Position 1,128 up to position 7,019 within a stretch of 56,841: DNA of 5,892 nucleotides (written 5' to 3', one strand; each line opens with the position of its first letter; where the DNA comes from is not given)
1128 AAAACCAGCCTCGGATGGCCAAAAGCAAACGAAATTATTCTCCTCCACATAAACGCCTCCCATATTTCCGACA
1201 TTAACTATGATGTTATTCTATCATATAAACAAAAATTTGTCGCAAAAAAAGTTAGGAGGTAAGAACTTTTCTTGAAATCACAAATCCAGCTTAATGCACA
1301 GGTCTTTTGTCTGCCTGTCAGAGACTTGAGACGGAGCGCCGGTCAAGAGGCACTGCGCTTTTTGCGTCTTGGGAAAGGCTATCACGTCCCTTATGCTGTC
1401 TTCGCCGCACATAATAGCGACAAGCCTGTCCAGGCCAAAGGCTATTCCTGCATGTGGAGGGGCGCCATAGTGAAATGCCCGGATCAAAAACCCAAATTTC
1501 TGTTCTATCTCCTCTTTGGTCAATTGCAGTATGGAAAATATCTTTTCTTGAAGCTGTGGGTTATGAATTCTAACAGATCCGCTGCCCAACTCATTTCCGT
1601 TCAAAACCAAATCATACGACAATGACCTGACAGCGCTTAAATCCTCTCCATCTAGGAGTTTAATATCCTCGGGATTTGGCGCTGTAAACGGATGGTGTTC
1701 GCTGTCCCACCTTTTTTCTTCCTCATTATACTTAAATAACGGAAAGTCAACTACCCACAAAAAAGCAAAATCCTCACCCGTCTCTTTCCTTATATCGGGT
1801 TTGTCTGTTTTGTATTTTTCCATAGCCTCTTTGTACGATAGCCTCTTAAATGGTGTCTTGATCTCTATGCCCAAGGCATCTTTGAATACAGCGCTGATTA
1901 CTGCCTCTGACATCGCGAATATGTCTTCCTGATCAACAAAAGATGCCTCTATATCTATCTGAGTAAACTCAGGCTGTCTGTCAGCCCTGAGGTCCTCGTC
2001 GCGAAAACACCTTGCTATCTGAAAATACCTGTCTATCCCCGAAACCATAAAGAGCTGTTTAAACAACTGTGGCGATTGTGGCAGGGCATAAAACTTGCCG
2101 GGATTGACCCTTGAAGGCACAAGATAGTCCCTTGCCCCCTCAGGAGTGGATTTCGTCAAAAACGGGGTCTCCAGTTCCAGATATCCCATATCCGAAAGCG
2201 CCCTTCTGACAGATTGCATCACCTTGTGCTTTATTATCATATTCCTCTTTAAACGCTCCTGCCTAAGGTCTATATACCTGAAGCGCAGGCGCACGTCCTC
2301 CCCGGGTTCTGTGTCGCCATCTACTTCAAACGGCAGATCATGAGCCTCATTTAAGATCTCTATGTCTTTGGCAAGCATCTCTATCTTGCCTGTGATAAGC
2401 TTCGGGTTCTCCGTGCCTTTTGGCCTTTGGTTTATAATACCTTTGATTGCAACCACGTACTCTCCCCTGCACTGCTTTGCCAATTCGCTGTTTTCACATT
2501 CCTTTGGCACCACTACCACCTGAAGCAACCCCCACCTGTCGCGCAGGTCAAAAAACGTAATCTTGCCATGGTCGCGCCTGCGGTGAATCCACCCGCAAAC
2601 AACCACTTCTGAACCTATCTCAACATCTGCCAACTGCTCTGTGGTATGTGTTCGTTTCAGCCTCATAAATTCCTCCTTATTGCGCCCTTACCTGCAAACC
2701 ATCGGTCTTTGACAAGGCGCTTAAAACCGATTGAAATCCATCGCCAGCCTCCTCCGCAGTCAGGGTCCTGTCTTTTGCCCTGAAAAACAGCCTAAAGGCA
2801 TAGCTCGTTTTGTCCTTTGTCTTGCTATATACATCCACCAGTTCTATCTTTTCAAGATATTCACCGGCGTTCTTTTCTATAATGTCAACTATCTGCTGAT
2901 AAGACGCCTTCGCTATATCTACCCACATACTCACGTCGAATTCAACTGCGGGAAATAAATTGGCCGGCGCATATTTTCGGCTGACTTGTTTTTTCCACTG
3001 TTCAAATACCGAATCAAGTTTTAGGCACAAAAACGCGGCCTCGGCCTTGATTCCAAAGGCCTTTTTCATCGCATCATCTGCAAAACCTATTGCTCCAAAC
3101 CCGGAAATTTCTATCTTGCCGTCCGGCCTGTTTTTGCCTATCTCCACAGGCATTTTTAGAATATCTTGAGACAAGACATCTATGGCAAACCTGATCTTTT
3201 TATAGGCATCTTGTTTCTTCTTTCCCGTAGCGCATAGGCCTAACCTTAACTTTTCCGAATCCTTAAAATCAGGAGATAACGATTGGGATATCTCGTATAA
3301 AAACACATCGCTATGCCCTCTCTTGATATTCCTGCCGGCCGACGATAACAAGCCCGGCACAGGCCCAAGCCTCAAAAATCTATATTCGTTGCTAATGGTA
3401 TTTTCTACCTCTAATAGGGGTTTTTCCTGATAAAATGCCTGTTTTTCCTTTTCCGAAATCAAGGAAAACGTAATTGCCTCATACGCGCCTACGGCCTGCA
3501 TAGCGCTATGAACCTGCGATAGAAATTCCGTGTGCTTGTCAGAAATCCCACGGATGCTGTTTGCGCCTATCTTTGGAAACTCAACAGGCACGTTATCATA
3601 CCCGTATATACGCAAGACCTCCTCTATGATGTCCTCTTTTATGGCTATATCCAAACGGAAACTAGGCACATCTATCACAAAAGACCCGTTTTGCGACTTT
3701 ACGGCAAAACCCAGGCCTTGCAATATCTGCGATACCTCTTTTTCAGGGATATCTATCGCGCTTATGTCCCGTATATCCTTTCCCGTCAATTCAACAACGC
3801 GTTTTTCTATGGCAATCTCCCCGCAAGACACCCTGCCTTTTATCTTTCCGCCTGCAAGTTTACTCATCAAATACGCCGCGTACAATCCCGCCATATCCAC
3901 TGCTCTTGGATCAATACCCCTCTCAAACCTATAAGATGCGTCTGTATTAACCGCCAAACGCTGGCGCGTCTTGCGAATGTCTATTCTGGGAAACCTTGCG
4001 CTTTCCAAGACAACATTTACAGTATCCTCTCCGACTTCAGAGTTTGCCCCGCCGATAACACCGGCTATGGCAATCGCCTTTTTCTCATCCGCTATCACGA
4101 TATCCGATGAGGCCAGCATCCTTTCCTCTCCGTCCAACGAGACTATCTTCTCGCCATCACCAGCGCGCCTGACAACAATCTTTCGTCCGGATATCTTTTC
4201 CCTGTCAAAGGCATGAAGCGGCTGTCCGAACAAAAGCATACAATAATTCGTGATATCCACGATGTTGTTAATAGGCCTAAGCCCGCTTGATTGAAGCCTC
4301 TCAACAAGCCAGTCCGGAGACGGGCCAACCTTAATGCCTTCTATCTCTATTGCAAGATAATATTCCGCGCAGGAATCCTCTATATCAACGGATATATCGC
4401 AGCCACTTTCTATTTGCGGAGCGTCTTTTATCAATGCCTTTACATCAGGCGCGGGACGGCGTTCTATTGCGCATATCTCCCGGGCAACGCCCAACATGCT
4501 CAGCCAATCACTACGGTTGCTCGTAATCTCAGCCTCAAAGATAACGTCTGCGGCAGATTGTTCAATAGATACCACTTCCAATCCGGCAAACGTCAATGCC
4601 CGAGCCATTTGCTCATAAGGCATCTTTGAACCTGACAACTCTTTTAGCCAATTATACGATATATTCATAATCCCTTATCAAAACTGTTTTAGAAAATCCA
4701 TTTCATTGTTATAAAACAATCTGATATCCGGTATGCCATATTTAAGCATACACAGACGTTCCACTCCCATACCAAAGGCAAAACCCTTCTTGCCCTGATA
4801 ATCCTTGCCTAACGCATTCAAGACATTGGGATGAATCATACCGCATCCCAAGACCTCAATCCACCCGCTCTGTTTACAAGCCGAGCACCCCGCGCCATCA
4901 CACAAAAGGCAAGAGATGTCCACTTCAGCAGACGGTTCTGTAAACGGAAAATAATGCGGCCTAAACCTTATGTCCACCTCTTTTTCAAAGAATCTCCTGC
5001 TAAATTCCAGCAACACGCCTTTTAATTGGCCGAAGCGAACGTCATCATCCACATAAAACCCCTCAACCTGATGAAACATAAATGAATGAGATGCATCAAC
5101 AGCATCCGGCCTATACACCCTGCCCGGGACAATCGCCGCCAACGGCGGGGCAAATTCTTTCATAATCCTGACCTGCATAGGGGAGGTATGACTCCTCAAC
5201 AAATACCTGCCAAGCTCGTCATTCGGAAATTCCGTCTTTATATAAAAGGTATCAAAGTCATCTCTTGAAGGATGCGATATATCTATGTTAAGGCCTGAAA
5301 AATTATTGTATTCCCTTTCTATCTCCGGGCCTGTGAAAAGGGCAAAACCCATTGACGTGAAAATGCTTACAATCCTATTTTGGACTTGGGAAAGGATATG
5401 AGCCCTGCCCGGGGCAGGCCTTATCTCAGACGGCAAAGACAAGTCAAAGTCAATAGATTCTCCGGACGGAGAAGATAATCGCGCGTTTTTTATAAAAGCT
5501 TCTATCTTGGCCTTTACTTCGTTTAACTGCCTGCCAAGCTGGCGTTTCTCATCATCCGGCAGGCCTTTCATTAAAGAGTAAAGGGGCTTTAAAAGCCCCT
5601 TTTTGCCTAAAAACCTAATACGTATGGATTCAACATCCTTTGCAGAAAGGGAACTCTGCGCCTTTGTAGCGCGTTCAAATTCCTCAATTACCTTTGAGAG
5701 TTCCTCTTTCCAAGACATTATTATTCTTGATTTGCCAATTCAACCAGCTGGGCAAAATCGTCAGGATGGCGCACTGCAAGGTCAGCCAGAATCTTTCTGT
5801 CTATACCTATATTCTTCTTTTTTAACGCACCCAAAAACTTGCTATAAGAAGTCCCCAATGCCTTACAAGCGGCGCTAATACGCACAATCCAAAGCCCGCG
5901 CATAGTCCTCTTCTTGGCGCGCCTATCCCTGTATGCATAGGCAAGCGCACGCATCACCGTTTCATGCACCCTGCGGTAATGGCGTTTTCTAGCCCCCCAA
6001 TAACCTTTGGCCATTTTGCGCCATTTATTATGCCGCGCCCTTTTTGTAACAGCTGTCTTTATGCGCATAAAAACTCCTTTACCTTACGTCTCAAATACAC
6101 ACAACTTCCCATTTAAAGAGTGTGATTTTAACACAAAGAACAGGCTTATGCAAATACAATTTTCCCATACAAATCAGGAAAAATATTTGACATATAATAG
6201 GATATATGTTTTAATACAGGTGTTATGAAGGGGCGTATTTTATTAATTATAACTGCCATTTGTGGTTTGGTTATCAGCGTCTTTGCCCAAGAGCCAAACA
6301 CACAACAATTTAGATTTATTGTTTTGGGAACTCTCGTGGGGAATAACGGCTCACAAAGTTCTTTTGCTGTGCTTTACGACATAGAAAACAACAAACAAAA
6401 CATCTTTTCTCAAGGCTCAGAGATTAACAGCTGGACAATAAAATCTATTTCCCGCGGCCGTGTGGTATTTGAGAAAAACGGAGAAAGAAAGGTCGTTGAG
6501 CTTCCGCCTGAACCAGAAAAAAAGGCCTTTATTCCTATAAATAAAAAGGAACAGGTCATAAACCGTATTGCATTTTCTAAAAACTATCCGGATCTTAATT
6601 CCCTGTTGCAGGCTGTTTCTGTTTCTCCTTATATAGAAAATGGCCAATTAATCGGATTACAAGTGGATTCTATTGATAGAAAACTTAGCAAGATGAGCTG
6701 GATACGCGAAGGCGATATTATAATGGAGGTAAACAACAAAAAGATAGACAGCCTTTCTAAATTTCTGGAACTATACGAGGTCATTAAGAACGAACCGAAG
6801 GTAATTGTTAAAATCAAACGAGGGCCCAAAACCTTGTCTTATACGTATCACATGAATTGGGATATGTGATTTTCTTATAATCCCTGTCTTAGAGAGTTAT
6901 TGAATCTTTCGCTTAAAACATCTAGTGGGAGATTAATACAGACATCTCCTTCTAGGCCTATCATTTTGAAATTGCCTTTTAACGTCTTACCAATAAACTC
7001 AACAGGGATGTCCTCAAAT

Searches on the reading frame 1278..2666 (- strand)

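Call 27: search_protein_families(library=pfam, proteins=[window:1278-2666:-])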
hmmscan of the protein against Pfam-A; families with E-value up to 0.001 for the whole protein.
window:1278-2666:- (462 aa): 3 families
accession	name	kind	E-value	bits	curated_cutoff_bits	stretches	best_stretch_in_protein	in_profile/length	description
PF00152.25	tRNA-synt_2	-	1.8e-120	402.1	25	1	123-435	2-308/308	tRNA synthetases class II (D, K and N)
PF01336.31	tRNA_anti-codon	-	3.3e-16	59.4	27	1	21-105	1-75/75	OB-fold nucleic acid binding domain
PF01409.25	tRNA-synt_2d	-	0.0001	22.3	19.8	0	213-274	104-163/246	tRNA synthetases class II core domain (F)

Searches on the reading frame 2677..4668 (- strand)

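Call 27: search_protein_families(library=pfam, proteins=[window:2677-4668:-])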
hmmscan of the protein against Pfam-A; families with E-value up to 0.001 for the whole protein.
window:2677-4668:- (663 aa): 4 families
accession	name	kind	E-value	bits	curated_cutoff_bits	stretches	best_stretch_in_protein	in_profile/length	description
PF03483.22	B3_4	-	2.5e-63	213.3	29.3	1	102-273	3-174/174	B3/4 domain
PF03484.21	B5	-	1e-22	80.6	28.6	1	293-357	2-67/67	tRNA synthetase B5 domain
PF17759.6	tRNA_synthFbeta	-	2.6e-19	70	22.4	1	371-489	10-134/214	Phenylalanyl tRNA synthetase beta chain CLM domain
PF03147.19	FDX-ACB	-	9.3e-18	64.9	31.1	1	572-661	3-94/94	Ferredoxin-fold anticodon binding domain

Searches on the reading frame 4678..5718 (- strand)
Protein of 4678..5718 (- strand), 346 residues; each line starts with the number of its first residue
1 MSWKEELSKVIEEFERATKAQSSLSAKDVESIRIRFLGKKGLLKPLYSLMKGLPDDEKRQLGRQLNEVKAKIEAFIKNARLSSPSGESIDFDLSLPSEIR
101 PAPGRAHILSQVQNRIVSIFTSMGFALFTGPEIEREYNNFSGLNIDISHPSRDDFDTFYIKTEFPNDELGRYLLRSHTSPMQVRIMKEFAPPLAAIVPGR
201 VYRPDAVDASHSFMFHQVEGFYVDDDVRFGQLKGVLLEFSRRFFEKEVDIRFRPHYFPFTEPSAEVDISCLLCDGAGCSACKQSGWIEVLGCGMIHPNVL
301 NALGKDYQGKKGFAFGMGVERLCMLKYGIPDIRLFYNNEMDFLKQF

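Call 27: search_protein_families(library=pfam, proteins=[window:4678-5718:-])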
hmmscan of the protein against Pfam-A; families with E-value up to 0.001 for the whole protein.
window:4678-5718:- (346 aa): 2 families
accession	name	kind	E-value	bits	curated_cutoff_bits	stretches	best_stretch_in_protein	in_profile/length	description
PF01409.25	tRNA-synt_2d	-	5.9e-92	308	19.8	1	92-346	3-246/246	tRNA synthetases class II core domain (F)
PF02912.23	Phe_tRNA-synt_N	-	1.5e-13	51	22.3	1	25-79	2-56/69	Aminoacyl tRNA synthetase class II, N-terminal domain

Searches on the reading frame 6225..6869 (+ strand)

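Call 118: search_protein_families(library=pfam, proteins=[window:6225-6869:+], max_evalue=0.001)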
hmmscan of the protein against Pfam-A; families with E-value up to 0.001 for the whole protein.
window:6225-6869:+ (214 aa): 1 family
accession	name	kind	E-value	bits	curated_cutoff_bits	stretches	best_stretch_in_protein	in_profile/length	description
PF13180.12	PDZ_2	-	5.6e-05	23.8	27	1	160-207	30-77/80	PDZ domain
